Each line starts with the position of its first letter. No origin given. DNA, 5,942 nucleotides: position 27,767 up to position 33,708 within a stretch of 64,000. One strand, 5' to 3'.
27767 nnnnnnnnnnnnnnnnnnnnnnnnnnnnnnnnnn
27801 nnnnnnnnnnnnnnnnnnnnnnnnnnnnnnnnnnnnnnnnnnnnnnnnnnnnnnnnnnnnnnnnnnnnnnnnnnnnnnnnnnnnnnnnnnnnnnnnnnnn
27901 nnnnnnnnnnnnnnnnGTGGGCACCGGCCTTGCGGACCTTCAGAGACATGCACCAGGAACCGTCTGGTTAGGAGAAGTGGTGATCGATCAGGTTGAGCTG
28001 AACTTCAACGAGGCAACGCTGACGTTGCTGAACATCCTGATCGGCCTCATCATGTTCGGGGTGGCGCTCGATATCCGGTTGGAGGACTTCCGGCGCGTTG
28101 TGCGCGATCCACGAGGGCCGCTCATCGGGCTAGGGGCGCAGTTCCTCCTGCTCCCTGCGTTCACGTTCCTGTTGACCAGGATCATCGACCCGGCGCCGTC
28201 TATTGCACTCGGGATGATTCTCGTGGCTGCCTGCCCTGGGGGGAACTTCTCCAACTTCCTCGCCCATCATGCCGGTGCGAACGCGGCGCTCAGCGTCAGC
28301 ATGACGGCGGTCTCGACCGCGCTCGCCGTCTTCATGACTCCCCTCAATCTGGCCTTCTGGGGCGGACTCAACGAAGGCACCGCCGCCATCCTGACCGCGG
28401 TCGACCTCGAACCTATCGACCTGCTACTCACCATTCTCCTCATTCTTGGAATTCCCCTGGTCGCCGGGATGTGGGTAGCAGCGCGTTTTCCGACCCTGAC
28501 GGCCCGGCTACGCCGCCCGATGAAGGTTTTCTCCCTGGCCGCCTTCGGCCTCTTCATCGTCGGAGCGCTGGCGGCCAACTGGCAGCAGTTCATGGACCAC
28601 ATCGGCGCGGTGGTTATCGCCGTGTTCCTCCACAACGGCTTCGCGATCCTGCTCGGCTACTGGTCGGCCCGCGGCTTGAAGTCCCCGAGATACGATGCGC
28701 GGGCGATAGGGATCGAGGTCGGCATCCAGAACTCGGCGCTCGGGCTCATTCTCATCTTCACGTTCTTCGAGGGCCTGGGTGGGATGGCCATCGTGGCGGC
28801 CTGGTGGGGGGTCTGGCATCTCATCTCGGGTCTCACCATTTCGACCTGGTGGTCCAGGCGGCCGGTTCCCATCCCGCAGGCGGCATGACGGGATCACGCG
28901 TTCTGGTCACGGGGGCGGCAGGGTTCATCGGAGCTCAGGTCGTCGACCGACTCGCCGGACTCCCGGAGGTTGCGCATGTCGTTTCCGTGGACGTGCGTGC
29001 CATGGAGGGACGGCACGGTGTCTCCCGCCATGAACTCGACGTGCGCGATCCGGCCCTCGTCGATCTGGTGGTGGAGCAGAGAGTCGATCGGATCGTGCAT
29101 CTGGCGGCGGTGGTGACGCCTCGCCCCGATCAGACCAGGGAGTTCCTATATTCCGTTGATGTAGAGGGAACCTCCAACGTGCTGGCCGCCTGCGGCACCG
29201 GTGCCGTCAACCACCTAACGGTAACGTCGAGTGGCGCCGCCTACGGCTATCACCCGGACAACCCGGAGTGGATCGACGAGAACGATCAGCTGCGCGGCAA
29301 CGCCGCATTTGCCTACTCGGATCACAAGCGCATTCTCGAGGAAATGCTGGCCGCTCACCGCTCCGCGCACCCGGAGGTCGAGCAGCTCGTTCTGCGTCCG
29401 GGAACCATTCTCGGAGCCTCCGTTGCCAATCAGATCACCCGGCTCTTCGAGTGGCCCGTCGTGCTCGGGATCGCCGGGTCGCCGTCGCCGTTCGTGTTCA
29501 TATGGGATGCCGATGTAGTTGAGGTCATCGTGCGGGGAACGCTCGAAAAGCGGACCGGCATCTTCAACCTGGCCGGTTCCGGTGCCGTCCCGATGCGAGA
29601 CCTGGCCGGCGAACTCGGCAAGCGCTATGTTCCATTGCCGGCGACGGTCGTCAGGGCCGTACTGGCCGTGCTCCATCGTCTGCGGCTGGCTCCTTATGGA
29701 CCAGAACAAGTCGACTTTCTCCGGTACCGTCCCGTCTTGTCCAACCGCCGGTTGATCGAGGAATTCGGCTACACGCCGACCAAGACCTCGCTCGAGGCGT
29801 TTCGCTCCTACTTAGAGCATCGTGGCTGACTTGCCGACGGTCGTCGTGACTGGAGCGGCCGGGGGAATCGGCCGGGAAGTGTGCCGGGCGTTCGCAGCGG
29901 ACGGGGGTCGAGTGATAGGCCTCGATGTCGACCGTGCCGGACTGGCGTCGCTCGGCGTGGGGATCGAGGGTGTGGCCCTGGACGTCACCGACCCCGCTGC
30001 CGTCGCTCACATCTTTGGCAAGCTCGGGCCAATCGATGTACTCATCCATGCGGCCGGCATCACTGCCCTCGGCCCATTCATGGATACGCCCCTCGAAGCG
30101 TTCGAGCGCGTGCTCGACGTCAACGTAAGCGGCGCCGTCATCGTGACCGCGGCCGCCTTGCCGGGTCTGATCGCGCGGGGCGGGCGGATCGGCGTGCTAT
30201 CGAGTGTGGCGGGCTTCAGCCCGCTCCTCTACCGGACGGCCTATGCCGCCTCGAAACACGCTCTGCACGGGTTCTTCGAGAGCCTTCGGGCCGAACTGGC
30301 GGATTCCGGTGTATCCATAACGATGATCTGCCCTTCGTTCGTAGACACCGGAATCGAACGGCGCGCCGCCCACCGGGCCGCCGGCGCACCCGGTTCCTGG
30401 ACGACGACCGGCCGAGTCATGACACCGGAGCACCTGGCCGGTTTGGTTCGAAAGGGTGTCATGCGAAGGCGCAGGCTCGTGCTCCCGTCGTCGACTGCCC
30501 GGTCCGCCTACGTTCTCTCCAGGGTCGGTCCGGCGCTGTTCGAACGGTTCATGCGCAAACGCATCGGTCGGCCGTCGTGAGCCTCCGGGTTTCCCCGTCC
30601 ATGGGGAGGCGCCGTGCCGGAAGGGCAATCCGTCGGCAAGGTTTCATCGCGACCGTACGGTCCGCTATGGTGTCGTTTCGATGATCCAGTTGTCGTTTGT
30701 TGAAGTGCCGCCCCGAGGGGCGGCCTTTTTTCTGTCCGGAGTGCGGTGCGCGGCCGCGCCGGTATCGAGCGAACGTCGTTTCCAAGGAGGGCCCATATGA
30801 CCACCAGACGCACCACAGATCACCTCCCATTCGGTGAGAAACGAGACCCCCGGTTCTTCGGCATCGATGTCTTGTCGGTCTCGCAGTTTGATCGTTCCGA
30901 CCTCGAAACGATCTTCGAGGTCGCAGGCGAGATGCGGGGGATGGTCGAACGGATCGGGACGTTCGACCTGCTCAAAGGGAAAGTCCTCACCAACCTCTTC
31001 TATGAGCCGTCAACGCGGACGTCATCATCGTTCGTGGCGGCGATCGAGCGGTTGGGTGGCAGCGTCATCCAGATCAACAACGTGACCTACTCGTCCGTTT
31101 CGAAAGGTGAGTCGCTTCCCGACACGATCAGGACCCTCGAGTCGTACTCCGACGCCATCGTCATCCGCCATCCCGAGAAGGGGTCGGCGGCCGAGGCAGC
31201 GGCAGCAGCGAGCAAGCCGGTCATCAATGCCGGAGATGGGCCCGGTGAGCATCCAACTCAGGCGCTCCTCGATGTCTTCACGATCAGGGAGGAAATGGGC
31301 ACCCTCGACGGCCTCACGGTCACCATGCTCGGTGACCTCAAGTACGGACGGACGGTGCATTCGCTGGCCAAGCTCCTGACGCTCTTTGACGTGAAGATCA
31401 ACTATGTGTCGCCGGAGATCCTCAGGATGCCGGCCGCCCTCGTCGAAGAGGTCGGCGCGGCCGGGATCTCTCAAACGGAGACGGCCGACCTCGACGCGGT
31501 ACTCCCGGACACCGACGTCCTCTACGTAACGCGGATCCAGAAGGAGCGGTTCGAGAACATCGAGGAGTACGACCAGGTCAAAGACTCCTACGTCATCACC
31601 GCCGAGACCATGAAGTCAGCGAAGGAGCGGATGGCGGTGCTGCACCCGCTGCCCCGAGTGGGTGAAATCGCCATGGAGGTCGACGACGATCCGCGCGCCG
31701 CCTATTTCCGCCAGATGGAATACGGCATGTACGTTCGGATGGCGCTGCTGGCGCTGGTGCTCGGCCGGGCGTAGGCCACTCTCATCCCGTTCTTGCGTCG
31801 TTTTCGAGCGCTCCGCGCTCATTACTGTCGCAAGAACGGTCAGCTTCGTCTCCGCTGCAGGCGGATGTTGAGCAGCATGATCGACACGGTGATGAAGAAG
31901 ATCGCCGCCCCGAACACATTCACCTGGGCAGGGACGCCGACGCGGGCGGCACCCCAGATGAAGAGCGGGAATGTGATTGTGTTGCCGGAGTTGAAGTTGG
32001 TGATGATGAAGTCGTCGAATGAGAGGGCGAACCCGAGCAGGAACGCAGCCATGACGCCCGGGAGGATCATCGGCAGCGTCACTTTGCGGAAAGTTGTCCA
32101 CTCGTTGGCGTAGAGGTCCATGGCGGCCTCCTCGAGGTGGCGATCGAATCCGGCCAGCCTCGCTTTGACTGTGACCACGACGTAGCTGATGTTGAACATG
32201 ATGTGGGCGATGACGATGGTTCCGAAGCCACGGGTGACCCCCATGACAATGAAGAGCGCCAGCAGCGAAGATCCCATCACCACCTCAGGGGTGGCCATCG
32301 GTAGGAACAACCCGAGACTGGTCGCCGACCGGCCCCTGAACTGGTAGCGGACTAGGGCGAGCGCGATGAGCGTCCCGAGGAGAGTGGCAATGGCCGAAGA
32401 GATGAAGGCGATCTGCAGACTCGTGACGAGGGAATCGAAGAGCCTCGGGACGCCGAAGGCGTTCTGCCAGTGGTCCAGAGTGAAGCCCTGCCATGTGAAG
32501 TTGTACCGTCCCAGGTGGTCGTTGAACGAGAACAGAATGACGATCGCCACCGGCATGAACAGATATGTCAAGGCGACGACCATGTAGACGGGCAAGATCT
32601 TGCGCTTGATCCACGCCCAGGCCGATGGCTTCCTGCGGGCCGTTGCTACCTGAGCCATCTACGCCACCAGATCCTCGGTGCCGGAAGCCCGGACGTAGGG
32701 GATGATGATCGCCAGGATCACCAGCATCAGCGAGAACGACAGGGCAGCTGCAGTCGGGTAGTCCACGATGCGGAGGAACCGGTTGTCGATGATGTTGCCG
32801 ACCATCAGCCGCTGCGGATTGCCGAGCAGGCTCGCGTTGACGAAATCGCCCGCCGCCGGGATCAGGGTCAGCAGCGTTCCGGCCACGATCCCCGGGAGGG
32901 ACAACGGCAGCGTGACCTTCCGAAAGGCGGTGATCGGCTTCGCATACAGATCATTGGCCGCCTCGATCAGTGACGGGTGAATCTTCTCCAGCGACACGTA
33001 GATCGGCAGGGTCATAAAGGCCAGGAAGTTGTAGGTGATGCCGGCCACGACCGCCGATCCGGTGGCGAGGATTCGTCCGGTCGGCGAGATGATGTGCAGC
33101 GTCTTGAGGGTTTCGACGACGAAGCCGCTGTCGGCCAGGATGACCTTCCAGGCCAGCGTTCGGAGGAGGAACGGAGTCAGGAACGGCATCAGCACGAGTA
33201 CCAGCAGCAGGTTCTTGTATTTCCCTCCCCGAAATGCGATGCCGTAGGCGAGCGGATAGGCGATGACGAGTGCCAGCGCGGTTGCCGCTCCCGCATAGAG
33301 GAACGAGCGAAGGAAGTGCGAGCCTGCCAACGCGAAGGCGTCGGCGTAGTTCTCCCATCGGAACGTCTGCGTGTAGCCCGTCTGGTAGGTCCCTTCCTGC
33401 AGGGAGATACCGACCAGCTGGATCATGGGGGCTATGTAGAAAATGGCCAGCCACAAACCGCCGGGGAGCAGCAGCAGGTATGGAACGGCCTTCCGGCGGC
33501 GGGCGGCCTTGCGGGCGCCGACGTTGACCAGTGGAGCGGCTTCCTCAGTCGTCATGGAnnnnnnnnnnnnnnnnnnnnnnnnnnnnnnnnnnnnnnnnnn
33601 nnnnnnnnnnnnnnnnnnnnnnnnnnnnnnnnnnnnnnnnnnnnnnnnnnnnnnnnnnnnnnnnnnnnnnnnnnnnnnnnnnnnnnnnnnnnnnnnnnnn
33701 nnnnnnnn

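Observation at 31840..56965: Internally duplicated amine/methylamine catabolic island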

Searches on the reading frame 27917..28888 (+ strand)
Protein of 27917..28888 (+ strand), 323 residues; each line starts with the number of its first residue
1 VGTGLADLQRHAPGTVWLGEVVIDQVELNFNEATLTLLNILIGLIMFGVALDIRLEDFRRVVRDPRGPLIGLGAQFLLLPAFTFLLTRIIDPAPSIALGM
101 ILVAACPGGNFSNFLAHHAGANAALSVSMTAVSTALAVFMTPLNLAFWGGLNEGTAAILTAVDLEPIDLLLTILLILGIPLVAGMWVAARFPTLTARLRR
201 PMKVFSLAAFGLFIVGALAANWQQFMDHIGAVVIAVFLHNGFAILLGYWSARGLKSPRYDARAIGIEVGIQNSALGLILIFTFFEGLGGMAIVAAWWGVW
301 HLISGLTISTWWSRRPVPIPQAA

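Call 11: search_protein_families(library=pfam, proteins=[window:27917-28888:+], max_evalue=0.00001)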
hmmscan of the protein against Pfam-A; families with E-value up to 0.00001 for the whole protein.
window:27917-28888:+ (323 aa): 2 families
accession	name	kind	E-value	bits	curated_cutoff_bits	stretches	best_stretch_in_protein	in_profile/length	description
PF01758.21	SBF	-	4e-34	118.4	24.3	1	40-226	2-189/191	Sodium Bile acid symporter family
PF13593.11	SBF_like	-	2.4e-12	47.2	25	1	37-301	32-297/313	SBF-like CPA transporter family (DUF4137)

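Call 29: search_protein_families(library=ncbifam, proteins=[window:27917-28888:+], max_evalue=1e-20)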
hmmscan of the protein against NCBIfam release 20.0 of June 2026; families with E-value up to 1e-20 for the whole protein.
window:27917-28888:+ (323 aa): 2 families
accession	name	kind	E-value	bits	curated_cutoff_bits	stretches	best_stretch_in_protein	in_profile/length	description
TIGR00841.1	bass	subfamily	5.8e-53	180.2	326.3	1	30-314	31-306/321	bile acid:sodium symporter family transporter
NF047939.1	PantTportPanS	equivalog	1.5e-42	146.3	400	1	37-315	32-299/299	ketopantoate/pantoate/pantothenate transporter PanS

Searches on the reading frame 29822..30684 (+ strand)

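Call 11: search_protein_families(library=pfam, proteins=[window:29822-30580:+, window:29881-30684:+], max_evalue=0.00001)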
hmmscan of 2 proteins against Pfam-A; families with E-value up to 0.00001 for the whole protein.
window:29822-30580:+ (252 aa): 5 families
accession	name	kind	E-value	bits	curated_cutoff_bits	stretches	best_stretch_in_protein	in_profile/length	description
PF00106.31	adh_short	-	2e-43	148.6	26.6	1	6-182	2-190/195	short chain dehydrogenase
PF13561.12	adh_short_C2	-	1e-32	114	27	1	11-209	1-213/236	Enoyl-(Acyl carrier protein) reductase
PF08659.16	KR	-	1.6e-16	61.2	22.6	1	6-167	2-174/180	KR domain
PF01370.27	Epimerase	-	1e-12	48.4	20.9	1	7-158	1-159/240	NAD dependent epimerase/dehydratase family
PF04321.23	RmlD_sub_bind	-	6.4e-06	25.9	27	1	7-84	3-65/287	RmlD substrate binding domain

window:29881-30684:+ (267 aa): 0 families

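Call 29: search_protein_families(library=ncbifam, proteins=[window:29822-30580:+], max_evalue=1e-20)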
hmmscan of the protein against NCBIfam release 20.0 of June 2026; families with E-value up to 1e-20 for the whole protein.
window:29822-30580:+ (252 aa): 73 families (the best 25 are shown)
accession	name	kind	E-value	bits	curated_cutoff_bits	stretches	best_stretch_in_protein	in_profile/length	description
NF004825.0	PRK06181.1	equivalog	1.7e-63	214.4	215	1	6-248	8-263/268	SDR family oxidoreductase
NF005878.0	PRK07825.1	subfamily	6.6e-43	147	287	1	6-249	11-253/278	short chain dehydrogenase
NF004514.1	PRK05855.1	equivalog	1.2e-40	139.7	455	1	7-246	316-576/578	SDR family oxidoreductase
NF004526.0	PRK05872.1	subfamily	1.8e-40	138.9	276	1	6-246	12-263/297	short-chain dehydrogenase/reductase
NF005495.0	PRK07109.1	subfamily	5.3e-40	137.7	264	1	5-247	9-262/334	SDR family oxidoreductase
NF009466.0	PRK12826.1-2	subfamily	1e-37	130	222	1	6-209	5-222/248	3-oxoacyl-ACP reductase FabG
NF006123.0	PRK08267.1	equivalog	2.1e-37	128.8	261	1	6-248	4-256/261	SDR family oxidoreductase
NF004823.0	PRK06179.1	subfamily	1e-35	123.5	310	1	5-185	6-190/271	oxidoreductase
NF006073.0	PRK08219.1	equivalog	4.4e-33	114.9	218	1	5-215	4-211/227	SDR family oxidoreductase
TIGR01963.1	PHB_DH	subfamily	1.2e-32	113.2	307.05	1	6-178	3-187/255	3-hydroxybutyrate dehydrogenase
NF005881.0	PRK07832.1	equivalog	2.3e-32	112.3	296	1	7-246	12-271/287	SDR family oxidoreductase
NF005067.0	PRK06484.1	equivalog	3.1e-30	105.2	713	1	7-178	12-195/524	short chain dehydrogenase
NF005559.1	PRK07231.1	subfamily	4.1e-30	105.1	215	1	6-208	6-224/249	glucose 1-dehydrogenase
TIGR03971.1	SDR_subfam_1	subfamily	8.8e-30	103.9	300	1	59-186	81-210/271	mycofactocin-coupled SDR family oxidoreductase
NF004196.0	PRK05650.1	equivalog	1.1e-29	103.3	297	1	7-245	5-257/272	SDR family oxidoreductase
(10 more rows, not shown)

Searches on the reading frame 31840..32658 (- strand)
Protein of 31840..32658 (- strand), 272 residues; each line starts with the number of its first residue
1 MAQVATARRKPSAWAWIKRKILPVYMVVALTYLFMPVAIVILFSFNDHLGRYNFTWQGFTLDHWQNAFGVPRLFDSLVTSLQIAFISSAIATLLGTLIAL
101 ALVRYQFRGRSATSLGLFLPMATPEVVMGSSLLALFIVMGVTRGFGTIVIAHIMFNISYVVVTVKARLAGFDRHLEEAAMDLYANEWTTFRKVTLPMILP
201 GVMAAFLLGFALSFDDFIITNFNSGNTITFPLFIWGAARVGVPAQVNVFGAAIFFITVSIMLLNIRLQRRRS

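Call 4: search_protein_families(library=pfam, proteins=[window:31840-32658:-])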
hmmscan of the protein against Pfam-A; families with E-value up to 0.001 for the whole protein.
window:31840-32658:- (272 aa): 1 family
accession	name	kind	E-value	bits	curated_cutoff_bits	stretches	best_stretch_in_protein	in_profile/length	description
PF00528.27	BPD_transp_1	-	9.4e-11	42.2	26.4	1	92-264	2-168/184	Binding-protein-dependent transport system inner membrane component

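Call 6: search_protein_families(library=ncbifam, proteins=[window:31840-32658:-], max_evalue=1e-10)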
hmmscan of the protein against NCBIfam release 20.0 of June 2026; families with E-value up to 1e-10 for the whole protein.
window:31840-32658:- (272 aa): 16 families
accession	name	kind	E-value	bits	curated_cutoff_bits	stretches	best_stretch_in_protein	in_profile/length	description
NF007047.0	PRK09500.1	equivalog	2.9e-68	230.3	326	1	18-271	3-255/257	spermidine/putrescine ABC transporter permease PotC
NF043073.1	MMSYN1_0195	equivalog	9.1e-44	149.9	1250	1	18-263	2-244/1021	spermidine/putrescine ABC transporter permease/substrate-binding protein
NF007889.0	PRK10592.1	equivalog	1.9e-42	145.8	476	1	24-262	14-258/281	putrescine ABC transporter permease PotI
TIGR03255.1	PhnV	equivalog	6.9e-26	91.5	358.7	1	19-267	13-261/270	2-aminoethylphosphonate ABC transport system, membrane component PhnV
TIGR00969.1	3a0106s02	subfamily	1.7e-23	83.5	240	1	10-269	9-271/272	sulfate ABC transporter permease subunit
TIGR02139.1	permease_CysT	equivalog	3.1e-22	79.4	246.1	1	53-227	33-214/265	sulfate ABC transporter permease subunit CysT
TIGR02141.1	modB_ABC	equivalog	1.6e-20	73.6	182.6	1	80-263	3-202/208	molybdate ABC transporter permease subunit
NF011624.0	PRK15050.1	equivalog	1.7e-19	70.1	247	1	144-262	160-278/297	2-aminoethylphosphonate ABC transporter permease subunit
TIGR03226.1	PhnU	equivalog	3.2e-19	69.5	283.45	1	145-265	179-299/311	2-aminoethylphosphonate ABC transporter permease subunit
TIGR01581.1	Mo_ABC_porter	hypoth_equivalog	1.8e-18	66.9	210.3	1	71-262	17-224/225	ABC transporter permease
NF006939.0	PRK09421.1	equivalog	1.4e-16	60.6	262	1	75-236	10-188/230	molybdate ABC transporter permease subunit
NF008208.0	PRK10971.1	equivalog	2.7e-15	56.6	415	1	19-227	7-222/277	sulfate/thiosulfate ABC transporter permease CysT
TIGR03262.1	PhnU2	equivalog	4.8e-15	55.2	593.25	1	17-221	2-209/546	putative 2-aminoethylphosphonate ABC transporter permease subunit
NF043074.1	MMSYN1_0196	equivalog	8.1e-13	48.3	350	1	21-261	13-259/277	spermidine/putrescine ABC transporter permease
NF040839.1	tungstate_WtpB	equivalog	4.6e-12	46.1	340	1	70-216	39-196/251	tungstate ABC transporter permease WtpB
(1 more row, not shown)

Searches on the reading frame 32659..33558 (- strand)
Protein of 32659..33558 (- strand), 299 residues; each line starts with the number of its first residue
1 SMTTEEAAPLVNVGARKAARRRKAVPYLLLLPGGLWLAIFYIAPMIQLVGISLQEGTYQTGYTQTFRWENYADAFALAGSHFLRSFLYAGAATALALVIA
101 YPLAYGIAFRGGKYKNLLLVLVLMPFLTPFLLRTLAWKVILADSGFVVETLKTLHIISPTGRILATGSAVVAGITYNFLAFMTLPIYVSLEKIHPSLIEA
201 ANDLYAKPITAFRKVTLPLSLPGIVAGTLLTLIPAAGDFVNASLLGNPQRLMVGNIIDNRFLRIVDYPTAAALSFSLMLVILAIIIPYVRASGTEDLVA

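Call 4: search_protein_families(library=pfam, proteins=[window:32659-33558:-])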
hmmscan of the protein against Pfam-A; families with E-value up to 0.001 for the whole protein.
window:32659-33558:- (299 aa): 1 family
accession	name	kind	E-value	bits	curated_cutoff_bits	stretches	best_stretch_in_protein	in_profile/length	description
PF00528.27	BPD_transp_1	-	7.1e-11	42.6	26.4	1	101-286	2-174/184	Binding-protein-dependent transport system inner membrane component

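Call 6: search_protein_families(library=ncbifam, proteins=[window:32659-33558:-], max_evalue=1e-10)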
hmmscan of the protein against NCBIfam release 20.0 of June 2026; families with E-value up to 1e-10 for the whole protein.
window:32659-33558:- (299 aa): 9 families
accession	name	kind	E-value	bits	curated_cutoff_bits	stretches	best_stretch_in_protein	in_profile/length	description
NF007044.0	PRK09497.1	equivalog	3.1e-55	187.6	348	1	36-292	18-275/285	spermidine/putrescine ABC transporter permease PotB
NF007963.0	PRK10683.1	equivalog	3.6e-48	164.6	489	1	35-287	38-304/317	putrescine ABC transporter permease PotH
NF043074.1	MMSYN1_0196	equivalog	1.4e-31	109.8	350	1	28-286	12-257/277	spermidine/putrescine ABC transporter permease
NF011624.0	PRK15050.1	equivalog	1.3e-16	60.6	247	1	14-285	12-279/297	2-aminoethylphosphonate ABC transporter permease subunit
TIGR01581.1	Mo_ABC_porter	hypoth_equivalog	4.5e-15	55.7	210.3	1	84-285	25-221/225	ABC transporter permease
TIGR02141.1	modB_ABC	equivalog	3.2e-14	53.1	182.6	1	85-286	3-198/208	molybdate ABC transporter permease subunit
TIGR03262.1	PhnU2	equivalog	8.3e-13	47.8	593.25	1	35-250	12-216/546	putative 2-aminoethylphosphonate ABC transporter permease subunit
TIGR03226.1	PhnU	equivalog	2.4e-12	46.9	283.45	1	14-292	33-304/311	2-aminoethylphosphonate ABC transporter permease subunit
NF006939.0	PRK09421.1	equivalog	3.6e-12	46.2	262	1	89-242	19-168/230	molybdate ABC transporter permease subunit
